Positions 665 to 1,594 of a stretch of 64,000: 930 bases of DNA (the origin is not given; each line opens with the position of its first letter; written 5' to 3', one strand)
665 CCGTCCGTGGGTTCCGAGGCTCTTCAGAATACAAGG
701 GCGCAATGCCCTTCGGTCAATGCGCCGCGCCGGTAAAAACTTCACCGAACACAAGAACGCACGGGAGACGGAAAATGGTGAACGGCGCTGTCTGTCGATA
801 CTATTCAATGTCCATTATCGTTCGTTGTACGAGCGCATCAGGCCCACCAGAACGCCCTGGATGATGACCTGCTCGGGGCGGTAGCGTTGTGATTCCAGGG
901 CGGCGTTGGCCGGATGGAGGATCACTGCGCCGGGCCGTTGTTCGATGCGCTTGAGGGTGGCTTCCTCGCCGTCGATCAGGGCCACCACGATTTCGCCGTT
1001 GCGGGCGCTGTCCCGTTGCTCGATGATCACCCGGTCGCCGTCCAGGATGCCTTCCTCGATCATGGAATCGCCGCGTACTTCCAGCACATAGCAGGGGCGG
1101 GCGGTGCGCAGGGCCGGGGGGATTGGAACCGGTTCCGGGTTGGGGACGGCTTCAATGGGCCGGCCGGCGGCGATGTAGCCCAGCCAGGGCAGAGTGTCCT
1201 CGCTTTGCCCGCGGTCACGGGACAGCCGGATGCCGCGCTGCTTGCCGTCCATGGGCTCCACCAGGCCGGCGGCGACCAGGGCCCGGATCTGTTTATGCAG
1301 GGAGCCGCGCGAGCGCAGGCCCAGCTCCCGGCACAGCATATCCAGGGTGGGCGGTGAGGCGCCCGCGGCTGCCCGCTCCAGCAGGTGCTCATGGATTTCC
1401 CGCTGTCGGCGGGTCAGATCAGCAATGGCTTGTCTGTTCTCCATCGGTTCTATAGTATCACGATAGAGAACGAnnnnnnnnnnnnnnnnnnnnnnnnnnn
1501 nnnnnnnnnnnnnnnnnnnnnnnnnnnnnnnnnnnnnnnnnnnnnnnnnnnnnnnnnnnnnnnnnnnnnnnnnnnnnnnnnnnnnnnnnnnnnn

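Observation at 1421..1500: Roughly 60-bp palindrome fusing the divergent lexA and helicase start codons, with alpha-proteobacterial-style GTTC-N7-GTTC direct-repeat boxes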

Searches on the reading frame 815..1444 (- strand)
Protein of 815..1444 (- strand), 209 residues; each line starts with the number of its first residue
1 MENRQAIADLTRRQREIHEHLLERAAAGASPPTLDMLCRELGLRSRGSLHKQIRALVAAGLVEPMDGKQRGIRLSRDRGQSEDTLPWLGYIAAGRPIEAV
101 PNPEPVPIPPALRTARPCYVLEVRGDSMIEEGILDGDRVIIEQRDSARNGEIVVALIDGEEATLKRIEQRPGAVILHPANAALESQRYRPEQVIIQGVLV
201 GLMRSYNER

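Call 7: search_protein_families(library=pfam, proteins=[window:815-1444:-])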
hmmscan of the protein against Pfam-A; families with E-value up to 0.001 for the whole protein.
window:815-1444:- (209 aa): 2 families
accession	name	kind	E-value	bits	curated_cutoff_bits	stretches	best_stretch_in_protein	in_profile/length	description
PF00717.28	Peptidase_S24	-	1.6e-26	92.7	23.3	1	87-200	2-116/116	Peptidase S24-like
PF01726.22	LexA_DNA_bind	-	7.8e-09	35.6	23.7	1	9-71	3-65/65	LexA DNA binding domain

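Call 8: search_protein_families(library=ncbifam, proteins=[window:815-1444:-])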
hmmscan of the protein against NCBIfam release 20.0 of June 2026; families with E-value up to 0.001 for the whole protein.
window:815-1444:- (209 aa): 2 families
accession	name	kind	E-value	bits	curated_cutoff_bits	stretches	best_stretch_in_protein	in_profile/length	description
TIGR00498.1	lexA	equivalog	8.4e-46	156.1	110.95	1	9-205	3-201/203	transcriptional repressor LexA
NF007621.2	PRK10276.1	subfamily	6.5e-15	55.2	110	1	117-201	28-112/115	translesion error-prone DNA polymerase V autoproteolytic subunit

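Call 9: find_encoding_contigs(protein=window:815-1444:-, flank=3000, max_places=6)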
Protein window:815-1444:- (209 aa): 2 contigs read that carry it; 2 places shown.
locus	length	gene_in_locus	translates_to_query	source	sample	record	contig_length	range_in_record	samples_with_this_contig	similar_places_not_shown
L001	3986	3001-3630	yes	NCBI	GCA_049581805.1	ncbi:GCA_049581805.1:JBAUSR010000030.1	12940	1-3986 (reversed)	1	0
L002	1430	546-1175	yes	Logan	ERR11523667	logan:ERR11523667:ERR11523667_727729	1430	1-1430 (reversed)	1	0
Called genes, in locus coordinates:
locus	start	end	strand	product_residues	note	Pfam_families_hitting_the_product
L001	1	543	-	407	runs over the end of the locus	PF13482:RNase_H_2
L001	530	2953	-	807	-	PF00270:DEAD, PF04851:ResIII (weak), PF00271:Helicase_C, PF22982:WHD_HRQ1, PF09369:MZB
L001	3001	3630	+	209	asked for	PF01726:LexA_DNA_bind, PF00717:Peptidase_S24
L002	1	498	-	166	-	?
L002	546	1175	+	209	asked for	PF01726:LexA_DNA_bind, PF00717:Peptidase_S24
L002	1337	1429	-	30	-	?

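Call 10: find_homologous_proteins(query=window:815-1444:-)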
Query window:815-1444:- (209 aa): 7926 proteins with E <= 0.001 among 8000 candidates; the best 120 are listed.
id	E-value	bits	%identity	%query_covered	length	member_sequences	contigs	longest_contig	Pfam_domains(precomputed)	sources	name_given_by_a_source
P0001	1.2e-129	448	100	100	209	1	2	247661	PF00717.29,PF01726.23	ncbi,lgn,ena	ncbi:MAG: transcriptional repressor LexA [Gammaproteobacteria bacterium]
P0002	6.6e-113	393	88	99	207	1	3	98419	PF00717.29,PF01726.23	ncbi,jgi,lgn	ncbi:MAG: transcriptional repressor LexA [Gammaproteobacteria bacterium]|jgi:repressor LexA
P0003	5.0e-109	380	85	99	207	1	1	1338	PF12840.14,PF00717.29,PF01726.23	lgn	-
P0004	1.5e-101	356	82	95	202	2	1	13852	PF00717.29,PF01726.23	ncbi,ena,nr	ncbi:MAG TPA: transcriptional repressor LexA [Gammaproteobacteria bacterium]|nr:transcriptional repr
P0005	1.3e-99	350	79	99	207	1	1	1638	PF00717.29,PF01726.23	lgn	-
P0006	5.5e-94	331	76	99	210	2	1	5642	PF00717.29,PF01726.23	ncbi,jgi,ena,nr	ncbi:MAG TPA: transcriptional repressor LexA [Gammaproteobacteria bacterium]|nr:transcriptional repr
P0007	1.4e-84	301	70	97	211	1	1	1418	PF00717.29,PF01726.23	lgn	-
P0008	3.0e-84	300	71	95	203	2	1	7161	PF00717.29,PF01726.23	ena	-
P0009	3.4e-84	299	71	94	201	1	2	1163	PF00717.29,PF01726.23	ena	-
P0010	8.9e-84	298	69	99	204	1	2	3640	PF00717.29,PF01726.23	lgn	-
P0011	1.6e-83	297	69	99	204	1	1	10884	PF00717.29,PF01726.23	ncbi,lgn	-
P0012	6.4e-83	295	68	99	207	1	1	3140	PF00717.29,PF01726.23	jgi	jgi:repressor LexA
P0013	1.2e-82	294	68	99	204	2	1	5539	PF00717.29,PF01726.23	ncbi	-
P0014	1.4e-82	294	71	94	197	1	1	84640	PF12840.14,PF00717.29,PF01726.23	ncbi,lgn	ncbi:transcriptional repressor LexA [Endothiovibrio diazotrophicus]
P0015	1.5e-82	294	67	99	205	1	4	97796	PF00717.29,PF01726.23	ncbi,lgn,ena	-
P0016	1.6e-82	294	68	99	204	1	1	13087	PF00717.29,PF01726.23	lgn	-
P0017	5.8e-82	292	68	97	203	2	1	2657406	PF00717.29,PF01726.23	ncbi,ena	-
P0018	7.5e-82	292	69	96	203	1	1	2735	PF00717.29,PF01726.23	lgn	-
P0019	3.4e-81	290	70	95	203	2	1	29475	PF00717.29,PF01726.23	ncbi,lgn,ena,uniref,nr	ncbi:MAG TPA: transcriptional repressor LexA [Sedimenticola thiotaurini]|uniref:LexA repressor n=1 T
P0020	4.2e-81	289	68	96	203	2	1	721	PF00717.29,PF01726.23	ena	-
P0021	5.0e-81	289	67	95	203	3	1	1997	PF00717.29,PF01726.23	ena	-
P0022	1.1e-80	288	68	94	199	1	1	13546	PF12840.14,PF00717.29,PF01726.23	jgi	jgi:repressor LexA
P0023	1.9e-80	287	67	95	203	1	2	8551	PF00717.29,PF01726.23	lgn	-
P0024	2.3e-80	287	70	94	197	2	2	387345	PF00717.29,PF01726.23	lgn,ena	-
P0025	2.4e-80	287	67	96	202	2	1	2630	PF00717.29,PF01726.23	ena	-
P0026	2.9e-80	287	67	95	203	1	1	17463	PF00717.29,PF01726.23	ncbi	-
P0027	3.4e-80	286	68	99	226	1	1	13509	PF00717.29,PF01726.23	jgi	jgi:repressor LexA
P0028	4.5e-80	286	68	95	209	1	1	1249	PF00717.29,PF01726.23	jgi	jgi:repressor LexA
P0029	5.9e-80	286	69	96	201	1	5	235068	PF12840.14,PF00717.29,PF01726.23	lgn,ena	-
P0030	7.8e-80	285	70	94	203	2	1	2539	PF00717.29,PF01726.23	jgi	jgi:repressor LexA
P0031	8.1e-80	285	67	95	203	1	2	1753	PF00717.29,PF01726.23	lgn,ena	-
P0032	8.1e-80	285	69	95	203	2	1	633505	PF00717.29,PF01726.23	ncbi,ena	-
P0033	1.0e-79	285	66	95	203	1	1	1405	PF00717.29,PF01726.23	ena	-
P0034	1.0e-79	285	70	96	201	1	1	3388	PF12840.14,PF00717.29,PF01726.23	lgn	-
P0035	1.2e-79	285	72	96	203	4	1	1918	PF00717.29,PF01726.23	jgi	jgi:repressor LexA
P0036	1.3e-79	284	69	99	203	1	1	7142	PF00717.29,PF01726.23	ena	-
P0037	1.4e-79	284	69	95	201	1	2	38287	PF12840.14,PF00717.29,PF01726.23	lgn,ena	-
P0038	1.4e-79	284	71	94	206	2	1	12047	PF00717.29,PF01726.23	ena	-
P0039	1.7e-79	284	68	95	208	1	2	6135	PF00717.29,PF01726.23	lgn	-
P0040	2.3e-79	284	67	98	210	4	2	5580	PF00717.29,PF12802.14,PF01726.23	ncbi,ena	-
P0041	2.4e-79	284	71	94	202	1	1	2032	PF12840.14,PF00717.29,PF12802.14,PF01726.23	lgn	-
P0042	2.6e-79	284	66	95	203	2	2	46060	PF00717.29,PF01726.23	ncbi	-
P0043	3.8e-79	283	69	94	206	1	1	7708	PF12840.14,PF00717.29,PF01726.23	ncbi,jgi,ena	-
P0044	4.4e-79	283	70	95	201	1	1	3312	PF12840.14,PF00717.29,PF01726.23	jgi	jgi:repressor LexA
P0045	4.4e-79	283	70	95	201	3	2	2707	PF12840.14,PF00717.29,PF01726.23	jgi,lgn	jgi:repressor LexA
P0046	4.5e-79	283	69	95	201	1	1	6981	PF12840.14,PF00717.29,PF01726.23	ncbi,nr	ncbi:MAG: transcriptional repressor LexA [Xanthomonadaceae bacterium]|nr:transcriptional repressor L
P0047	5.6e-79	282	70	95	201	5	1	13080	PF12840.14,PF00717.29,PF01726.23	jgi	jgi:repressor LexA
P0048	6.0e-79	282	69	96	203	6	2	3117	PF00717.29,PF01726.23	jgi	jgi:repressor LexA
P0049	6.1e-79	282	67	95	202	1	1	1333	PF00717.29,PF01726.23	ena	-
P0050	6.1e-79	282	65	98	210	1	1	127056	PF00717.29,PF01726.23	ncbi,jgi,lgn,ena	-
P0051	6.4e-79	282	67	95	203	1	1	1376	PF00717.29,PF01726.23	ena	-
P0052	6.7e-79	282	67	95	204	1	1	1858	PF00717.29,PF01726.23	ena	-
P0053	7.1e-79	282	69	95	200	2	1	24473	PF12840.14,PF00717.29,PF01726.23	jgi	jgi:repressor LexA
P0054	7.5e-79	282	67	95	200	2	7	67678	PF00717.29,PF01726.23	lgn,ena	-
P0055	8.7e-79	282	69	95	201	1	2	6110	PF12840.14,PF00717.29,PF01726.23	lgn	-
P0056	1.0e-78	282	69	95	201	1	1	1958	PF12840.14,PF00717.29,PF01726.23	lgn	-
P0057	1.1e-78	282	69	99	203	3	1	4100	PF00717.29,PF01726.23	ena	-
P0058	1.2e-78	281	67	95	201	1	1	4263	PF00717.29,PF01726.23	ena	-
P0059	1.2e-78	281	69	95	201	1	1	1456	PF12840.14,PF00717.29,PF01726.23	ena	-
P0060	1.3e-78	281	70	96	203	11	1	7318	PF00717.29,PF01726.23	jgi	-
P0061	1.4e-78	281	67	96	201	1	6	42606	PF00717.29,PF01726.23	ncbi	-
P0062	1.5e-78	281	66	95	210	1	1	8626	PF00717.29,PF01726.23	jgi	jgi:repressor LexA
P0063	1.8e-78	281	68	94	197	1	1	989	PF00717.29,PF01726.23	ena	-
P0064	2.1e-78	281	69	94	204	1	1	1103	PF00717.29,PF01726.23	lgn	-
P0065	2.8e-78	280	69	95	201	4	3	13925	PF12840.14,PF00717.29,PF01726.23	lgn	-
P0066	3.0e-78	280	66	95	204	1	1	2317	PF00717.29,PF01726.23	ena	-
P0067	3.1e-78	280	67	96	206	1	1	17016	PF00717.29,PF01726.23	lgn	-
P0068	3.6e-78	280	69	95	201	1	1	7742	PF12840.14,PF00717.29,PF01726.23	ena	-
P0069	3.7e-78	280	67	94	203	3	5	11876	PF00717.29,PF01726.23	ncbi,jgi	jgi:repressor LexA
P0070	4.3e-78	280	69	96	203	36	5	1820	PF00717.29,PF01726.23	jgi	jgi:repressor LexA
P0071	4.6e-78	279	68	95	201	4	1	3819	PF12840.14,PF00717.29,PF01726.23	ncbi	ncbi:MAG TPA: transcriptional repressor LexA [Gammaproteobacteria bacterium]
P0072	5.5e-78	279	64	95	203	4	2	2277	PF00717.29,PF01726.23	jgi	jgi:repressor LexA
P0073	5.5e-78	279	68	95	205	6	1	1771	PF00717.29,PF01726.23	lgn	-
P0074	5.7e-78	279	67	95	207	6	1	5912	PF00717.29,PF01726.23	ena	-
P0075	5.8e-78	279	66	95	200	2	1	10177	PF00717.29,PF01726.23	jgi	jgi:repressor LexA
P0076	6.5e-78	279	68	95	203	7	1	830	PF00717.29,PF01726.23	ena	-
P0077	6.9e-78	279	67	94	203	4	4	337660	PF00717.29,PF01726.23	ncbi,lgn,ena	-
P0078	7.1e-78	279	67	95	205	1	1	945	PF00717.29,PF01726.23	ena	-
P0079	8.0e-78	279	68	94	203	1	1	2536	PF12840.14,PF00717.29,PF01726.23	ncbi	-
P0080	8.2e-78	279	68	96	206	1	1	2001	PF00717.29,PF01726.23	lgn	-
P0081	8.8e-78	279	70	94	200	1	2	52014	PF00717.29,PF01726.23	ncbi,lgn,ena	ncbi:MAG: transcriptional repressor LexA [Thiotrichales bacterium]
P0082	1.0e-77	278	67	95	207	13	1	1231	PF00717.29,PF01726.23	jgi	jgi:repressor LexA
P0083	1.1e-77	278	65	95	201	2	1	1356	PF00717.29,PF01726.23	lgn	-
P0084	1.1e-77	278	63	99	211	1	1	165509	PF00717.29,PF01726.23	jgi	jgi:repressor LexA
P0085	1.2e-77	278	67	95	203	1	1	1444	PF00717.29,PF01726.23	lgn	-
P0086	1.5e-77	278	69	94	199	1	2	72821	PF12840.14,PF00717.29,PF01726.23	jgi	-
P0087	1.7e-77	278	65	95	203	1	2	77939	PF00717.29,PF01726.23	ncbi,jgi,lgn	-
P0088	1.9e-77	277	66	96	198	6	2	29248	PF12840.14,PF00717.29,PF01726.23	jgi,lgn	-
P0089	2.0e-77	277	68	94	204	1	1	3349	PF00717.29,PF01726.23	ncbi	-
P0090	2.0e-77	277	67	95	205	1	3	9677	PF00717.29,PF01726.23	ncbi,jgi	jgi:repressor LexA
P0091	2.1e-77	277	63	99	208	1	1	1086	PF00717.29,PF12802.14,PF01726.23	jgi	jgi:repressor LexA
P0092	2.4e-77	277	68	94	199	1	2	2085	PF12840.14,PF00717.29,PF01726.23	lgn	-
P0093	2.5e-77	277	65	95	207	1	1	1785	PF00717.29,PF01726.23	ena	-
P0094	2.5e-77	277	69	96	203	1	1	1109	PF00717.29,PF01726.23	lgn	-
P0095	2.6e-77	277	65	95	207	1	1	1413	PF00717.29,PF01726.23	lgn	-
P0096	2.8e-77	277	65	94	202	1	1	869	PF00717.29,PF01726.23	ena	-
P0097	2.9e-77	277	65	94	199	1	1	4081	PF00717.29,PF01726.23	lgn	-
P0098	3.0e-77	277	68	95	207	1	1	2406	PF00717.29,PF01726.23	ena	-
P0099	3.2e-77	277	67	95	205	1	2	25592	PF00717.29,PF01726.23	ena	-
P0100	3.2e-77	277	65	94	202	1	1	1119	PF00717.29,PF01726.23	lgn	-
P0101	4.0e-77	276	64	94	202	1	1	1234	PF00717.29,PF01726.23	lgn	-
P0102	4.3e-77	276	67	94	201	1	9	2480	PF00717.29,PF12802.14,PF01726.23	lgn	-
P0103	4.5e-77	276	66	95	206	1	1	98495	PF00717.29,PF01726.23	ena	-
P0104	4.8e-77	276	65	96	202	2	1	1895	PF00717.29,PF01726.23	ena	-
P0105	4.8e-77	276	67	96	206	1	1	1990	PF00717.29,PF01726.23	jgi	jgi:repressor LexA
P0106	5.2e-77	276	67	95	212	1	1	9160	PF00717.29,PF01726.23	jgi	jgi:repressor LexA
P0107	5.2e-77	276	70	95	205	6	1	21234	PF00717.29,PF01726.23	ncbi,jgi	jgi:repressor LexA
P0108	6.0e-77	276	67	96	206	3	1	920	PF00717.29,PF01726.23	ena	-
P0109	6.5e-77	276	68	95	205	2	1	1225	PF00717.29,PF01726.23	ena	-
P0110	7.1e-77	276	67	95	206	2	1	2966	PF00717.29,PF01726.23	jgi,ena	jgi:repressor LexA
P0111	7.5e-77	275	69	96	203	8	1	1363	PF00717.29,PF01726.23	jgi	-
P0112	7.6e-77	275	69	96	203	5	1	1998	PF00717.29,PF01726.23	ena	-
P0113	8.1e-77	275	67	95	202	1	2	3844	PF00717.29,PF01726.23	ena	-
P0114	8.3e-77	275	68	95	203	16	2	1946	PF00717.29,PF01726.23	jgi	jgi:repressor LexA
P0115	9.2e-77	275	64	99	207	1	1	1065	PF00717.29,PF01726.23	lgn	-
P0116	9.2e-77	275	65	96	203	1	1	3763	PF12840.14,PF00717.29,PF01726.23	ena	-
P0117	9.4e-77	275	66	95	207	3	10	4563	PF00717.29,PF01726.23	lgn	-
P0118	9.4e-77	275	66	95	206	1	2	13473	PF00717.29,PF01726.23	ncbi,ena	-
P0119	9.7e-77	275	66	95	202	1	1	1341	PF00717.29,PF01726.23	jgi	-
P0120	1.0e-76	275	65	95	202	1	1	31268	PF00717.29,PF01726.23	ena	-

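Call 12: find_related_loci(query=A1, collection=genome_contigs, flank=4000)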
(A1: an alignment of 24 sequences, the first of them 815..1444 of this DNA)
Query A1 (209 aa) in genome_contigs; peptide patterns used: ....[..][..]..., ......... (x = any residue, [..] = any of these).
600 stretches matched a pattern (row limit reached: there are more); 573 encode a relative of the query (tblastn E <= 1e-3); the best 80 are kept; 80 distinct loci.
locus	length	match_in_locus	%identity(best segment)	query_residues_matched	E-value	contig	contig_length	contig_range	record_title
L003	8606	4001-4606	68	6-207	1e-87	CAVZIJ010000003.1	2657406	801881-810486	MAG: uncultured Gammaproteobacteria bacterium isolate MFD02416.bin.1.10 genome assembly, contig: contig_4510, whole geno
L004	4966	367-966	67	7-207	2e-84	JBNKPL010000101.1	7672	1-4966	MAG: Sedimenticolaceae bacterium isolate G1.bin.9.strict NODE_101_length_7672_cov_9.875708, whole genome shotgun sequenc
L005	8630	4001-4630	62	2-207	9e-84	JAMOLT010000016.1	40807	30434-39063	MAG: Sedimenticola sp. isolate 4281-140_maxbin2_scaf2bin.001 4281-140_scaffold_248_c1, whole genome shotgun sequence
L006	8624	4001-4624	65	3-206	1e-83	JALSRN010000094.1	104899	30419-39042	MAG: Sedimenticola sp. isolate 356-308_metabat1_scaf2bin.072 356-308_scaffold_88_c1, whole genome shotgun sequence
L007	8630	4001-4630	62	2-207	7e-82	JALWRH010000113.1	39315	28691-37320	MAG: Sedimenticola sp. isolate M2_metabat1_scaf2bin.199 M2_NODE_725_length_39315_cov_4.123048, whole genome shotgun sequ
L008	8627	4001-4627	64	2-207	2e-81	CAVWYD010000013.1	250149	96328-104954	MAG: uncultured Gammaproteobacteria bacterium isolate MFD03551.bin.3.65 genome assembly, contig: contig_17041, whole gen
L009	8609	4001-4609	63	10-207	9e-82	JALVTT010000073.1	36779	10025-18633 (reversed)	MAG: Sedimenticola sp. isolate M1_metabat2_scaf2bin.028 M1_NODE_234_length_36779_cov_3.084088, whole genome shotgun sequ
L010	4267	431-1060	64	2-207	1e-81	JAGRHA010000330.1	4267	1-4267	MAG: Gammaproteobacteria bacterium isolate HKST-UBA188 k127_2482031, whole genome shotgun sequence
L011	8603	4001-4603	64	7-207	2e-81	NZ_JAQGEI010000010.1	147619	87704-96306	Sedimenticola hydrogenitrophicus strain SN1189 10, whole genome shotgun sequence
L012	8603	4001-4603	63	7-207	5e-81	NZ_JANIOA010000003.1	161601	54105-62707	Sedimenticola hydrogenitrophicus strain SB48 3, whole genome shotgun sequence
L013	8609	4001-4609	63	3-206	9e-80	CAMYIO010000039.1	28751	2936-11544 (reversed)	MAG: uncultured Ectothiorhodospiraceae bacterium isolate FCS_Gamma_055 genome assembly, contig: scaffold_1085, whole gen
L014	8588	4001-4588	64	10-207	7e-80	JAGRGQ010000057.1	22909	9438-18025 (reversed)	MAG: Gammaproteobacteria bacterium isolate HKST-UBA179 NODE_57_length_22909_cov_13.522863, whole genome shotgun sequence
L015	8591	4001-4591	65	10-206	4e-79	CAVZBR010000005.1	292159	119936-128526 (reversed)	MAG: uncultured Gammaproteobacteria bacterium isolate MFD01721.bin.1.74 genome assembly, contig: contig_33028, whole gen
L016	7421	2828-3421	64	10-207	7e-79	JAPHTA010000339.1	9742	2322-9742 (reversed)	MAG: Sedimenticola sp. isolate N3S-Bin_9 c_000000764372, whole genome shotgun sequence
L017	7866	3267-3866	59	8-207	2e-78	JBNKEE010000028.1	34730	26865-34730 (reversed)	MAG: Sedimenticolaceae bacterium isolate F1.bin.2.orig k141_1930312, whole genome shotgun sequence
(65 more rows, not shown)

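Call 28: find_encoding_contigs(protein=P0002, flank=4000, max_places=2)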
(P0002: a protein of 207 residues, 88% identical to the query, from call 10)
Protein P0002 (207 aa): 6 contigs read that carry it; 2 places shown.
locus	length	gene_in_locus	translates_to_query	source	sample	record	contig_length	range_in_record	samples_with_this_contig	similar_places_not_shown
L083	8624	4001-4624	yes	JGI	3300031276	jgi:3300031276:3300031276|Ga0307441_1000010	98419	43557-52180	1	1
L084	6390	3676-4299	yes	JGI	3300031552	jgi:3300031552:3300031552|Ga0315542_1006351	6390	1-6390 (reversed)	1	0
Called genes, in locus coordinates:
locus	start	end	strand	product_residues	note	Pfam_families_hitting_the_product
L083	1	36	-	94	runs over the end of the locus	PF14145:YrhK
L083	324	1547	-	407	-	PF13482:RNase_H_2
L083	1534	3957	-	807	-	PF00270:DEAD, PF04851:ResIII (weak), PF00271:Helicase_C, PF22982:WHD_HRQ1, PF09369:MZB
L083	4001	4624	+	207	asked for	PF01726:LexA_DNA_bind, PF00717:Peptidase_S24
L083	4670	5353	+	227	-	PF02586:SRAP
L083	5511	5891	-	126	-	PF02635:DsrE (weak)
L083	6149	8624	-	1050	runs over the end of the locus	PF00873:ACR_tran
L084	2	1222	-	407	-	PF13482:RNase_H_2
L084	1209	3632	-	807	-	PF00270:DEAD, PF04851:ResIII (weak), PF00271:Helicase_C, PF22982:WHD_HRQ1, PF09369:MZB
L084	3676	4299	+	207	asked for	PF01726:LexA_DNA_bind, PF00717:Peptidase_S24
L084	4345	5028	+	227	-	PF02586:SRAP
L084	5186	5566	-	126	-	PF02635:DsrE (weak)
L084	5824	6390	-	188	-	?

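Call 29: find_encoding_contigs(protein=P0006, flank=4000, max_places=2)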
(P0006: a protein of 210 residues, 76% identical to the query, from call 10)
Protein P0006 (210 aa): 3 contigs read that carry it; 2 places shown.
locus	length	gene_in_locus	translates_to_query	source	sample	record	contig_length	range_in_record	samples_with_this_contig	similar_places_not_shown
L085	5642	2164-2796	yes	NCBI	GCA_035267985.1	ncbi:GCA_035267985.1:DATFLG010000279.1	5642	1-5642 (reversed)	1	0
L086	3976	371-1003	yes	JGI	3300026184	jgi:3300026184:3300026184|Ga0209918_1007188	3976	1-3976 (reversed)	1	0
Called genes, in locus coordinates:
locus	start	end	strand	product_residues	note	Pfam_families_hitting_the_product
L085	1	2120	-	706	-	PF00270:DEAD, PF04851:ResIII (weak), PF00271:Helicase_C, PF22982:WHD_HRQ1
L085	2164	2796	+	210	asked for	PF01726:LexA_DNA_bind (weak), PF00717:Peptidase_S24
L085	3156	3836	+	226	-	PF02586:SRAP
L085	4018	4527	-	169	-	-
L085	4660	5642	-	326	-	PF00155:Aminotran_1_2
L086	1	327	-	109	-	?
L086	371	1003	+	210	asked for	PF01726:LexA_DNA_bind (weak), PF00717:Peptidase_S24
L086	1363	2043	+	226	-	PF02586:SRAP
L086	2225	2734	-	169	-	-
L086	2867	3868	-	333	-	PF00155:Aminotran_1_2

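Call 30: find_encoding_contigs(protein=P0015, flank=4000, max_places=2)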
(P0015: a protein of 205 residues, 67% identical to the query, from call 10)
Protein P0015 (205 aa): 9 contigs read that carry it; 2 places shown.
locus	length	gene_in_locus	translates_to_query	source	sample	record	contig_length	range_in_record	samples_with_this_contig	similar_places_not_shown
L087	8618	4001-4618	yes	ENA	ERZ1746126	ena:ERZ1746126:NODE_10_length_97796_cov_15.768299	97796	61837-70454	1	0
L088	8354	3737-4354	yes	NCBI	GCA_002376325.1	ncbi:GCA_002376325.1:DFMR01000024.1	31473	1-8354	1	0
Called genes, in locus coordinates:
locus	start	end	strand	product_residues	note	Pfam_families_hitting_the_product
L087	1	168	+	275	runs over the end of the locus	PF03618:Kinase-PPPase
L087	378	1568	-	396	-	PF13482:RNase_H_2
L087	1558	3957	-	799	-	PF00270:DEAD, PF04851:ResIII (weak), PF00271:Helicase_C, PF22982:WHD_HRQ1, PF09369:MZB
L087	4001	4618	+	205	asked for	PF01726:LexA_DNA_bind, PF00717:Peptidase_S24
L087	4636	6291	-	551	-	PF00989:PAS, PF08448:PAS_4, PF13426:PAS_9, PF00989:PAS, PF13426:PAS_9, PF08448:PAS_4, PF00989:PAS, PF13426:PAS_9, +7 more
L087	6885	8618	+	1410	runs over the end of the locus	PF07238:PilZ (faint), PF07793:DUF1631, PF26671:DUF1631_2nd, PF26670:DUF1631_C, PF00990:GGDEF, PF00563:EAL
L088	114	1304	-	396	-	PF13482:RNase_H_2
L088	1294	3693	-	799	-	PF00270:DEAD, PF04851:ResIII (weak), PF00271:Helicase_C, PF22982:WHD_HRQ1, PF09369:MZB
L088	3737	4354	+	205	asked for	PF01726:LexA_DNA_bind, PF00717:Peptidase_S24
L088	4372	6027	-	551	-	PF00989:PAS, PF08448:PAS_4, PF13426:PAS_9, PF00989:PAS, PF13426:PAS_9, PF08448:PAS_4, PF00989:PAS, PF13426:PAS_9, +7 more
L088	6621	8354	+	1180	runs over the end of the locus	-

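Call 31: find_encoding_contigs(protein=P0004, flank=4000, max_places=2)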
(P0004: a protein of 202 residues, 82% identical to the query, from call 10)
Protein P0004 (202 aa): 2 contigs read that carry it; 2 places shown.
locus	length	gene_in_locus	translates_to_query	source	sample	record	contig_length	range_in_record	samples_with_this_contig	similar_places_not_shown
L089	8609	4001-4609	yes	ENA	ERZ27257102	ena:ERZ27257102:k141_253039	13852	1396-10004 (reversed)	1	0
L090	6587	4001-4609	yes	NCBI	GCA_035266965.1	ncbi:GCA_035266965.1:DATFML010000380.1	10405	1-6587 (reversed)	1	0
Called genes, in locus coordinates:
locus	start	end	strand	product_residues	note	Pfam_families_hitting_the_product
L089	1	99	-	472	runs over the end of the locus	PF21896:Talin_IBS2B (faint)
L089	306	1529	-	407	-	PF13482:RNase_H_2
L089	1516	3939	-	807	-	PF00270:DEAD, PF04851:ResIII (weak), PF00271:Helicase_C, PF22982:WHD_HRQ1, PF09369:MZB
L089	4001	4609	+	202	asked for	PF01726:LexA_DNA_bind (weak), PF00717:Peptidase_S24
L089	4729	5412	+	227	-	PF02586:SRAP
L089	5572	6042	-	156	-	PF02635:DsrE (weak)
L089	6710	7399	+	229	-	PF13640:2OG-FeII_Oxy_3 (weak)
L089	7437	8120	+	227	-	-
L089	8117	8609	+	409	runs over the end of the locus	PF01042:Ribonuc_L-PSP (weak)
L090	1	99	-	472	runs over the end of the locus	PF21896:Talin_IBS2B (faint)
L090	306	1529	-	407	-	PF13482:RNase_H_2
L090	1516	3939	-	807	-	PF00270:DEAD, PF04851:ResIII (weak), PF00271:Helicase_C, PF22982:WHD_HRQ1, PF09369:MZB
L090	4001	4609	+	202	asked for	PF01726:LexA_DNA_bind (weak), PF00717:Peptidase_S24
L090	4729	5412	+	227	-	PF02586:SRAP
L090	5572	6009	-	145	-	PF02635:DsrE (weak)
